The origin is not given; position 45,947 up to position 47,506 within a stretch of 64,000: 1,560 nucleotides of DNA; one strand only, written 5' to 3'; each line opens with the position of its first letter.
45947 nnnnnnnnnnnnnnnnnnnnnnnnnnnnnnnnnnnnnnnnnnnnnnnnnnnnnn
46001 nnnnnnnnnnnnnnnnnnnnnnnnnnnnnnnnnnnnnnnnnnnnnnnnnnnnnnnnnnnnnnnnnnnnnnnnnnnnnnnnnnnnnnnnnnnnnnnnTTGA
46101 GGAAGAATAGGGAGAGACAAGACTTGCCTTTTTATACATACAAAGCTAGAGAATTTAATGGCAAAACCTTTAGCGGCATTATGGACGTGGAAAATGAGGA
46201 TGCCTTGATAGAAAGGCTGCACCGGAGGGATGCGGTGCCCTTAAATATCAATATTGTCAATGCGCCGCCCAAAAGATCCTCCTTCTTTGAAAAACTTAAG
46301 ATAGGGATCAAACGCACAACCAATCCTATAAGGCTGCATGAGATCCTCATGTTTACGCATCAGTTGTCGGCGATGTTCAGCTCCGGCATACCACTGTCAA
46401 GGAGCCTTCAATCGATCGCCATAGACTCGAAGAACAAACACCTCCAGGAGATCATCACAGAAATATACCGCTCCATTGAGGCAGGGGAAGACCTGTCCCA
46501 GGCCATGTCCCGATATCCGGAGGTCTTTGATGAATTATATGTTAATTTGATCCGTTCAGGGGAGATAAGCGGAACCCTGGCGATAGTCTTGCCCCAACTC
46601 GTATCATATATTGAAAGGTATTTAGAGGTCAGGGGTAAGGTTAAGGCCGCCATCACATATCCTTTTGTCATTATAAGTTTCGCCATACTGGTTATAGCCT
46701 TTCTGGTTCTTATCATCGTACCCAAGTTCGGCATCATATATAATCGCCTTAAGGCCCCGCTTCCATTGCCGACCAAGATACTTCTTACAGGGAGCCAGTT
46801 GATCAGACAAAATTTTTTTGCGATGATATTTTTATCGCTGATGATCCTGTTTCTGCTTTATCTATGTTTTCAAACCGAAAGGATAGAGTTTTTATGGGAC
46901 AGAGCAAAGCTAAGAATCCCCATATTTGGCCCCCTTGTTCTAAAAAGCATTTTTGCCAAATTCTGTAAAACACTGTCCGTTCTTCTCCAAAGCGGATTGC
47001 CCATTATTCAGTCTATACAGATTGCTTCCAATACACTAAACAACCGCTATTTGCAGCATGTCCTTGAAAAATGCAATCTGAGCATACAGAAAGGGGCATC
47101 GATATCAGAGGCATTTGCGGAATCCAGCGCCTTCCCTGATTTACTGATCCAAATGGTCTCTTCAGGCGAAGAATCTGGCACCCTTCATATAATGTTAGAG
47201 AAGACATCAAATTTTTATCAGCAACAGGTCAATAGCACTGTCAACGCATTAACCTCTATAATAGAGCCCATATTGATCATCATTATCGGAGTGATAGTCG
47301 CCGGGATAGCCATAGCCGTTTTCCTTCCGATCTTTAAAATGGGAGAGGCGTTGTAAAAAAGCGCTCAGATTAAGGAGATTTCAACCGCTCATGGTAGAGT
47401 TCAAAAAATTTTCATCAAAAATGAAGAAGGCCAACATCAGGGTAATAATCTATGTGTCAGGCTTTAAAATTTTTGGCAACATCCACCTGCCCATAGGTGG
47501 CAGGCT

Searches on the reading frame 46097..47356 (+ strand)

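Call 58: search_protein_families(library=pfam, proteins=[window:46097-47356:+], max_evalue=0.00001)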
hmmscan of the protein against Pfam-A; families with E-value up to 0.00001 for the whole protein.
window:46097-47356:+ (419 aa): 1 family
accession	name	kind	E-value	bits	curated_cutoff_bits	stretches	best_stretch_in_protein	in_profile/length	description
PF00482.28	T2SSF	-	2.5e-59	199.2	25.2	2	289-411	1-125/125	Type II secretion system (T2SS), protein F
